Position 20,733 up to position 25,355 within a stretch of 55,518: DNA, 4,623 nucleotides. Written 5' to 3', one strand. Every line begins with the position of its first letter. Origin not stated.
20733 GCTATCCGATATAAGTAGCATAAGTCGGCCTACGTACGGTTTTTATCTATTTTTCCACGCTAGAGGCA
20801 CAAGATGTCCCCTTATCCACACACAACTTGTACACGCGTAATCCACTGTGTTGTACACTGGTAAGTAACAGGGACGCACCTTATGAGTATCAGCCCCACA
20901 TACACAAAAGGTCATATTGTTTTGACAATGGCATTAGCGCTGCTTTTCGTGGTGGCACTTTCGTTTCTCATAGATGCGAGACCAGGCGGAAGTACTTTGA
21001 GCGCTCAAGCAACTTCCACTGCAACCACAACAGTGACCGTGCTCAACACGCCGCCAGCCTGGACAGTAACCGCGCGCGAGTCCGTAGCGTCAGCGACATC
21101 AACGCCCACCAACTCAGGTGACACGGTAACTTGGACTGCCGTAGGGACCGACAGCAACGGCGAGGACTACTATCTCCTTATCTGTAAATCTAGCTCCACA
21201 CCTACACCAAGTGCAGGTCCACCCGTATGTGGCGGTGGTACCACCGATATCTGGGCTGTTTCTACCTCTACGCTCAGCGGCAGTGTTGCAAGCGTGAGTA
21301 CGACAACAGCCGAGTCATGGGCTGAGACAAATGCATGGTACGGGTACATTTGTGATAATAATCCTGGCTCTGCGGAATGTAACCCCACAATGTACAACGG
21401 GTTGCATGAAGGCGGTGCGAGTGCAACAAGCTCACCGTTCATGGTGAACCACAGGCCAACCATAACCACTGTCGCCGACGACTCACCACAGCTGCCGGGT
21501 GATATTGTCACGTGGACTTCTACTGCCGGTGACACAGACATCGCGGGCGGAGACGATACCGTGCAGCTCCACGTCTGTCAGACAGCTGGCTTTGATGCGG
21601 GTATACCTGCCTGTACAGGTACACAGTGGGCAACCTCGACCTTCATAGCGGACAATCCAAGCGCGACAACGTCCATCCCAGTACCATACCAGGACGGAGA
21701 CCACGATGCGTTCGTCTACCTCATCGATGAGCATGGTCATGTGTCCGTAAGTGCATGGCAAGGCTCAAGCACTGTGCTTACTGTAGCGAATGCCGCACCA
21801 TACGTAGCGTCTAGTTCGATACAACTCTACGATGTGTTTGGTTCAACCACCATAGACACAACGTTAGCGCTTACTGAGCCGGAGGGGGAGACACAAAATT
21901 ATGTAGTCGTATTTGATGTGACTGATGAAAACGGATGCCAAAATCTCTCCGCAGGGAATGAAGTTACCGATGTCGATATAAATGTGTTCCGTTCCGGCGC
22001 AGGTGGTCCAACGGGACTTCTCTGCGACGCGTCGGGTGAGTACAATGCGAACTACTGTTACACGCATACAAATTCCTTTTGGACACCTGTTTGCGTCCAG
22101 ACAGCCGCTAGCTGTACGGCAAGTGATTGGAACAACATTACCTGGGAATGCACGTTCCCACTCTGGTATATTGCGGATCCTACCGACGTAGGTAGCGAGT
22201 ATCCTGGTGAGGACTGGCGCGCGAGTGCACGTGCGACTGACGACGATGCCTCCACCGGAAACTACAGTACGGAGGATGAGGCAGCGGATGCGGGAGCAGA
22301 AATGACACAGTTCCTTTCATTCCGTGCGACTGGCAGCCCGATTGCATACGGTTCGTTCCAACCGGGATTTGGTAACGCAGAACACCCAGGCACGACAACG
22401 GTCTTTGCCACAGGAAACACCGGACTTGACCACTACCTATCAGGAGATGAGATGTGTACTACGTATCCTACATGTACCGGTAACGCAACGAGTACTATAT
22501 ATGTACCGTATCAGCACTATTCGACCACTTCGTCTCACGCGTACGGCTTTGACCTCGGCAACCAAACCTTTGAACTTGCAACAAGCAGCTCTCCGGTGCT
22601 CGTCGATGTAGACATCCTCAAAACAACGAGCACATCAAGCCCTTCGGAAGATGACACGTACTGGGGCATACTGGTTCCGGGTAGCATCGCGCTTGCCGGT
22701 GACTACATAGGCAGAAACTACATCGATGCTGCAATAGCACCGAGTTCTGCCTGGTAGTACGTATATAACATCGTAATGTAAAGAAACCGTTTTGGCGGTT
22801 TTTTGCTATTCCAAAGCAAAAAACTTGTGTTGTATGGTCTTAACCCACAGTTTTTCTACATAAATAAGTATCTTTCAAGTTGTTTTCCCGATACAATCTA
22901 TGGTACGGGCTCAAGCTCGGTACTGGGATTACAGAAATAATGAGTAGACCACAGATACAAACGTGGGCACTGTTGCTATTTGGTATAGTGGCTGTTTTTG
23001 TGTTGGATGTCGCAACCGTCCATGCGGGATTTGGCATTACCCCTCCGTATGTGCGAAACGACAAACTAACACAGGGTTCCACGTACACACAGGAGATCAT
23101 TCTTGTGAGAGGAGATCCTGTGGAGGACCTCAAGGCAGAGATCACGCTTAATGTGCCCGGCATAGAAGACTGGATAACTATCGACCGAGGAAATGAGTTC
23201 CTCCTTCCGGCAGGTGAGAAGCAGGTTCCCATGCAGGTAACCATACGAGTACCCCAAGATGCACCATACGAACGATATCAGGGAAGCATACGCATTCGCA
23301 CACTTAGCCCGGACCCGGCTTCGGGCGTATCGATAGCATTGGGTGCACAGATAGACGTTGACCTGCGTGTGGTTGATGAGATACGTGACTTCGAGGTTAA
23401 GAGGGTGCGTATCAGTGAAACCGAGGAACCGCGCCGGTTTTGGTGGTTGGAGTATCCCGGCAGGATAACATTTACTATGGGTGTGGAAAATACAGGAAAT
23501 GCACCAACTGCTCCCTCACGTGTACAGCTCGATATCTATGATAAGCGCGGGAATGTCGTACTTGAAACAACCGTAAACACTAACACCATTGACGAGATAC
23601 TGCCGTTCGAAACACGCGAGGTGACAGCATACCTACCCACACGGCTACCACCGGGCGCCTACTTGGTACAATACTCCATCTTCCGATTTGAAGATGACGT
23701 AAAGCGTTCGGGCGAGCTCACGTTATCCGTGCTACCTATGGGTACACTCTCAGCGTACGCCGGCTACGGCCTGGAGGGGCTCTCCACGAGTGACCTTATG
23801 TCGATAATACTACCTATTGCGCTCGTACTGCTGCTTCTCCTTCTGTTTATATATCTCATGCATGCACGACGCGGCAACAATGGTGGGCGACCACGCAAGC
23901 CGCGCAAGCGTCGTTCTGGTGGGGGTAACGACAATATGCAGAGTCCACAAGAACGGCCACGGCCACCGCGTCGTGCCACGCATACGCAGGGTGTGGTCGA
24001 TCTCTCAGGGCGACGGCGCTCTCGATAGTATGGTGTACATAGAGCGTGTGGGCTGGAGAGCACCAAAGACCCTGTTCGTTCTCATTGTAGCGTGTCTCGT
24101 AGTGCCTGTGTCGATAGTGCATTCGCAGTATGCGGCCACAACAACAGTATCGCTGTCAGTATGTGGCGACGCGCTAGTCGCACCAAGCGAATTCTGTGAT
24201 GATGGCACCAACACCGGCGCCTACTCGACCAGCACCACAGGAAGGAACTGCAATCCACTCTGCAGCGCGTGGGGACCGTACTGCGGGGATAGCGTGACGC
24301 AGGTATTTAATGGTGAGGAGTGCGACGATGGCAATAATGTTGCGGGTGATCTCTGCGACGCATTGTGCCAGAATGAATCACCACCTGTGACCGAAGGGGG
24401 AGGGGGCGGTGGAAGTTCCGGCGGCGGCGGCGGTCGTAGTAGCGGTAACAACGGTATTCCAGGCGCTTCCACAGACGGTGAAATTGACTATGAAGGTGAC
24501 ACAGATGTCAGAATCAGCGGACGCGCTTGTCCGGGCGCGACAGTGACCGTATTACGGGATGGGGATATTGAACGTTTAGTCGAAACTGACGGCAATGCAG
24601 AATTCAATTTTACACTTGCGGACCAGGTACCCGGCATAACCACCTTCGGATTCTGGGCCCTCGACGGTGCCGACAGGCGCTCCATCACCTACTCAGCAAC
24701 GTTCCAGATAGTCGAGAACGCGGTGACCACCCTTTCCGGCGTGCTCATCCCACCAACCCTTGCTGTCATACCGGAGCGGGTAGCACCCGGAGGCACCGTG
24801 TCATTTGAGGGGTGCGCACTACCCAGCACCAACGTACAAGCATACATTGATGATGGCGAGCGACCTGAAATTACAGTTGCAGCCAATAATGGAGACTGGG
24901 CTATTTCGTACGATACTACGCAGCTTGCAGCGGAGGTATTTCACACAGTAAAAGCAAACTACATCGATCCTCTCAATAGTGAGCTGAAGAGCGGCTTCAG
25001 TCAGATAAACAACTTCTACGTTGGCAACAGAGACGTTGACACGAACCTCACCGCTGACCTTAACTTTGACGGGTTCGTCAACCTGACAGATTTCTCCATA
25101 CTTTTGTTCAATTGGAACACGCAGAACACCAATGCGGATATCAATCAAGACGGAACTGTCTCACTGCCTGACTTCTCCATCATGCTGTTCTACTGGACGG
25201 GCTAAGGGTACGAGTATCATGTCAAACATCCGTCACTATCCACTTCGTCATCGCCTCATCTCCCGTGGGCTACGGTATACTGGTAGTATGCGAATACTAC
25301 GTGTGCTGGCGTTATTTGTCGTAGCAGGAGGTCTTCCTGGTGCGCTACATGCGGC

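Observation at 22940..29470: Compact non-cellulosomal cohesin-dockerin surface assembly cluster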

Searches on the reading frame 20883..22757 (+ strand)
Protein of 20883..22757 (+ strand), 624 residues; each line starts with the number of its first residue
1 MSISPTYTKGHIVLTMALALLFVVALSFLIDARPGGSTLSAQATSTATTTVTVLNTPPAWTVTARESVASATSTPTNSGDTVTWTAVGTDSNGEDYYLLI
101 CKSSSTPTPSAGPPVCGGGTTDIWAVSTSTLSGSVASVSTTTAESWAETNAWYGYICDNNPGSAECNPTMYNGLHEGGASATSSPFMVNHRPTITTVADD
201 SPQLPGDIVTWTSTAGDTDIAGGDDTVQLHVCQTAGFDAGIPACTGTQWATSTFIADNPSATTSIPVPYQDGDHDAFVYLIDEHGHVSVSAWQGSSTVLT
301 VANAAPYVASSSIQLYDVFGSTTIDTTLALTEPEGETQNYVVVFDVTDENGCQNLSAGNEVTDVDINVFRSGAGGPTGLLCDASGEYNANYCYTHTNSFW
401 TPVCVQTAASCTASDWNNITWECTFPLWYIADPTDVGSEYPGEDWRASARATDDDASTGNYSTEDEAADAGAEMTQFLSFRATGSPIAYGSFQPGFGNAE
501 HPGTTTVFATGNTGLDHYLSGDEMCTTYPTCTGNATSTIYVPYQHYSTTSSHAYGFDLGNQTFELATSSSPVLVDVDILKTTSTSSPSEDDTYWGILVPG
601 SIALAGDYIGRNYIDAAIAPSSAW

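Call 3: search_protein_families(library=pfam, proteins=[window:20883-22757:+], max_evalue=1)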
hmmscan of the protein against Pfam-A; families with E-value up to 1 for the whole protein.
window:20883-22757:+ (624 aa): 0 families

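Call 41: search_solved_structures(query=A4, max_evalue=5, show_alignments=1)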
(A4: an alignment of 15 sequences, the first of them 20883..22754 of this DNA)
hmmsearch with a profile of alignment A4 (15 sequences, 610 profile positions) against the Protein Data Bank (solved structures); distinct sequences matched with E-value up to 5: 0.

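Call 48: search_protein_families(library=ncbifam, proteins=[window:20883-22757:+], max_evalue=0.01)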
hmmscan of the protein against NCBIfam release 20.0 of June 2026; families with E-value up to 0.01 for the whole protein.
window:20883-22757:+ (624 aa): 0 families

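Call 81: search_protein_families(library=pfam, alignment_id=A4, max_evalue=0.1)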
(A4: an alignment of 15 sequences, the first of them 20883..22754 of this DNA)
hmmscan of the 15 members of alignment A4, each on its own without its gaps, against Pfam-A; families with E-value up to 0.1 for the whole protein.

A. member 1, window:20883-22754:+ (624 aa): 0 families

B. families by the number of members that match (of 15 scanned): 2 families
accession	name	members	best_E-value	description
PF13400.11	Tad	3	0.0053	Putative Flp pilus-assembly TadE/G-like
PF14478.12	DUF4430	1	0.049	Domain of unknown function (DUF4430)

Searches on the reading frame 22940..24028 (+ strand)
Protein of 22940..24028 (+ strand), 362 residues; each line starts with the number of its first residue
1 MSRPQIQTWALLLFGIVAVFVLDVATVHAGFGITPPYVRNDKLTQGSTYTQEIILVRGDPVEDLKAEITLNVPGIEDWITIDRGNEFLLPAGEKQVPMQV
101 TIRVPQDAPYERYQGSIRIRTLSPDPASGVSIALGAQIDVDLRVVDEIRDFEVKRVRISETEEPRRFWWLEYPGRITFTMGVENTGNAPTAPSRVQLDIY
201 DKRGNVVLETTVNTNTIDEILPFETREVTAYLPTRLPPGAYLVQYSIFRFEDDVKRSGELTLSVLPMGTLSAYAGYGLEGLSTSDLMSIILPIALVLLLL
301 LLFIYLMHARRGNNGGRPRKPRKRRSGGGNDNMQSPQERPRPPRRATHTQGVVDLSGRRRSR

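Call 3: search_protein_families(library=pfam, proteins=[window:22940-24028:+], max_evalue=1)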
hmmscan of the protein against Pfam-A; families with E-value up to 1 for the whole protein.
window:22940-24028:+ (362 aa): 2 families
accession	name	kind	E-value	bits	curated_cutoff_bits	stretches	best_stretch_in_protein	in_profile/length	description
PF14524.12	Wzt_C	-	0.00082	19.8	30.4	1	152-247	11-105/143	Wzt C-terminal domain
PF16116.10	DUF4832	-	0.059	13.6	29.2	1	175-249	123-199/216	Domain of unknown function (DUF4832)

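Call 40: search_solved_structures(query=A3, max_evalue=5, show_alignments=1)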
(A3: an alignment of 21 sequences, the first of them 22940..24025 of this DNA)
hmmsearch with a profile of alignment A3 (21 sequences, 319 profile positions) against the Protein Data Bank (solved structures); distinct sequences matched with E-value up to 5: 1.
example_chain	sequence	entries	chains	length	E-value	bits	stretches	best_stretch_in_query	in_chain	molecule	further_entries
8jj5_B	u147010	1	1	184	0.11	14.6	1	224-306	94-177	Uroplakin 2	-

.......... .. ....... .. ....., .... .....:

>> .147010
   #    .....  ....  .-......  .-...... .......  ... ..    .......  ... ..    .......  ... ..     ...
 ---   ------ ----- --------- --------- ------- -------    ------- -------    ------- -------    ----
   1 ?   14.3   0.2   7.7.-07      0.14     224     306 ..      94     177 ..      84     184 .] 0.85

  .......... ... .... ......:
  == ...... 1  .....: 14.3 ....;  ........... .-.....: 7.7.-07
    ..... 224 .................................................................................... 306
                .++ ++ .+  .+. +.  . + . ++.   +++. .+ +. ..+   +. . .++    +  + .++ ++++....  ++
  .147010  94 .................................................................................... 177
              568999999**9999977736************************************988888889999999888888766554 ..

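Call 42: search_protein_families(library=pfam, alignment_id=A3, max_evalue=0.1)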
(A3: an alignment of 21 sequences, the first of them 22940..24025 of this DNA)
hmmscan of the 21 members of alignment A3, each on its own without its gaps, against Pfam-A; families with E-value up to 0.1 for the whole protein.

A. member 1, window:22940-24025:+ (362 aa): 2 families
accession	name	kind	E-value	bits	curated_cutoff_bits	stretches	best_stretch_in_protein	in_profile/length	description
PF14524.12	Wzt_C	-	0.00082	19.8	30.4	1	152-247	11-105/143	Wzt C-terminal domain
PF16116.10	DUF4832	-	0.059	13.6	29.2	1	175-249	123-199/216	Domain of unknown function (DUF4832)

B. families by the number of members that match (of 21 scanned): 17 families
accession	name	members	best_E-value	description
PF14524.12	Wzt_C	7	0.0006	Wzt C-terminal domain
PF18200.7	Big_11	2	0.0033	Bacterial Ig-like domain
PF13585.12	CHU_C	2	0.005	CHU_C Type IX secretion signal domain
PF10633.15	NPCBM_assoc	2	0.015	NPCBM-associated, NEW3 domain of alpha-galactosidase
PF15102.11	TMEM154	2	0.026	TMEM154 protein family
PF16116.10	DUF4832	2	0.027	Domain of unknown function (DUF4832)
PF11857.13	DUF3377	1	0.0069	Domain of unknown function (DUF3377)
PF13004.13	BACON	1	0.0086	Putative binding domain, N-terminal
PF04588.18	HIG_1_N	1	0.014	Hypoxia induced protein conserved region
PF09608.15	Alph_Pro_TM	1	0.037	Putative transmembrane protein (Alph_Pro_TM)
PF22237.3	SO2946-like_C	1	0.042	SO2946-like, C-terminal domain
PF04234.18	CopC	1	0.042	CopC domain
PF24318.1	DUF7490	1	0.06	Domain of unknown function (DUF7490)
PF22680.2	Glyco_hydro_123_N_2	1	0.06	Glycoside hydrolase 123 N-terminal domain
PF07353.17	Uroplakin_II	1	0.071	Uroplakin II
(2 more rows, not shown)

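Call 48: search_protein_families(library=ncbifam, proteins=[window:22940-24028:+], max_evalue=0.01)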
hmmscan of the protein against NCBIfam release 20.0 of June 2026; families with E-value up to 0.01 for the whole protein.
window:22940-24028:+ (362 aa): 1 family
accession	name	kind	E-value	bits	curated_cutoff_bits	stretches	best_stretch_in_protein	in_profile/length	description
NF038353.1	FxLYD_dom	domain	0.00017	21.4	23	1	182-231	10-56/71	FxLYD domain-containing protein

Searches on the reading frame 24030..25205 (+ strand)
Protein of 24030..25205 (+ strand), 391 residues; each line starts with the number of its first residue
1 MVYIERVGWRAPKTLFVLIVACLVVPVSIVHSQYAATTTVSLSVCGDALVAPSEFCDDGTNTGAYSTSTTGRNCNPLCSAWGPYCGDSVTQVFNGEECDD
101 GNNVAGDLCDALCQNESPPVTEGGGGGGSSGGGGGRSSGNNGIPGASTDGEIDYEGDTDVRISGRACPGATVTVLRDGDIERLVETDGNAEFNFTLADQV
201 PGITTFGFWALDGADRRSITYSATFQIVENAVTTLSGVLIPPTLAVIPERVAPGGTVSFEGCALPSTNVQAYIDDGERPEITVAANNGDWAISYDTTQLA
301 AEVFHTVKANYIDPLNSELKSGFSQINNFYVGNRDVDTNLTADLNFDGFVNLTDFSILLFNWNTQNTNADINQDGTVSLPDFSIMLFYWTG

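Call 3: search_protein_families(library=pfam, proteins=[window:24030-25205:+], max_evalue=1)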
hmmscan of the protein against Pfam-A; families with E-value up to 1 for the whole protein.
window:24030-25205:+ (391 aa): 8 families
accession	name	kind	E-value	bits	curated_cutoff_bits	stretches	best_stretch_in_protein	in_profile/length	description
PF13948.11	DUF4215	-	2.1e-10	41.2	27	2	73-114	9-47/47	Domain of unknown function (DUF4215)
PF00404.24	Dockerin_1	-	4.1e-07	30.5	22.9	2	342-385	2-52/57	Dockerin type I domain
PF17936.7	Big_6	-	8.1e-07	29.6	27.6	1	157-224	12-80/83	Bacterial Ig domain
PF13202.12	EF-hand_5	-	0.0082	16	25.9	0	369-383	8-22/25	EF hand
PF13499.12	EF-hand_7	-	0.085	13.7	30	0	369-384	49-64/67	EF-hand domain pair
PF13620.12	CarboxypepD_reg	-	0.14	13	32.3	1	163-196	10-45/82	Carboxypeptidase regulatory-like domain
PF01144.29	CoA_trans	-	0.15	11.9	23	1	258-293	21-57/217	Coenzyme A transferase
PF00036.39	EF-hand_1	-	0.6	10.2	25.4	0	369-386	9-26/29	EF hand domain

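Call 48: search_protein_families(library=ncbifam, proteins=[window:24030-25205:+], max_evalue=0.01)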
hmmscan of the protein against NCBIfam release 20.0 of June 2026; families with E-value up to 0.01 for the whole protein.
window:24030-25205:+ (391 aa): 3 families
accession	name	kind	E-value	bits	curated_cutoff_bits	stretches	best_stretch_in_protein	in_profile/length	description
TIGR02232.1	myxo_disulf_rpt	repeat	7.6e-10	38.4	20.8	1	83-116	2-33/38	cysteine-rich acidic repeat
NF033510.3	Ca_tandemer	repeat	0.00017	21.9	50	0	148-196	20-69/96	Ca2+-stabilized repeat-containing adhesin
NF041540.1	dockerin_GC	domain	0.00039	20.8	29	1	342-386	10-60/67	GC-type dockerin domain-anchored protein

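Call 64: find_homologous_proteins(query=window:24030-25205:+)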
Query window:24030-25205:+ (391 aa): 1875 proteins with E <= 0.001 among 8000 candidates; the best 120 are listed.
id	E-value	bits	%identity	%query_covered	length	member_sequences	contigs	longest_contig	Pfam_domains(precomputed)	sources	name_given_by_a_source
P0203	1.5e-263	892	100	100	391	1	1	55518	PF00404.25,PF13948.12,PF17936.8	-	-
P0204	8.9e-203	692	81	92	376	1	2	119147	PF00404.25,PF13948.12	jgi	-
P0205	5.0e-186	637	77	94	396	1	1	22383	PF00404.25,PF13948.12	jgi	jgi:cysteine-rich repeat protein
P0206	7.7e-186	636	70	99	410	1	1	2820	PF00404.25,PF13948.12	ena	-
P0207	1.2e-185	635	73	97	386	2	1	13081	PF00404.25,PF13948.12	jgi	jgi:cysteine-rich repeat protein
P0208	6.2e-184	630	69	98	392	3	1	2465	PF00404.25,PF13948.12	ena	-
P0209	6.6e-184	630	71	97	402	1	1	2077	PF00404.25,PF13948.12,PF17936.8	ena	-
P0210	7.2e-184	629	73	93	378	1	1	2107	PF00404.25,PF13948.12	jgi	jgi:cysteine-rich repeat protein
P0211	7.1e-182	623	72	96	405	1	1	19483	PF00404.25,PF13948.12,PF17936.8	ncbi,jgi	jgi:cysteine-rich repeat protein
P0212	2.4e-181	621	73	96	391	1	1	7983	PF13948.12,PF17936.8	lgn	-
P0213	2.8e-180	618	68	97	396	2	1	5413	PF00404.25,PF13948.12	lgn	-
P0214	9.9e-180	616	68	99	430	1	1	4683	PF00404.25,PF13948.12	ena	-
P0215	2.1e-179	615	70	99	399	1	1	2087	PF00404.25,PF13948.12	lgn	-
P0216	5.8e-179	613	73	96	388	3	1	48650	PF13948.12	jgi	-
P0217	3.0e-178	611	72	96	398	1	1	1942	PF13948.12,PF17936.8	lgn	-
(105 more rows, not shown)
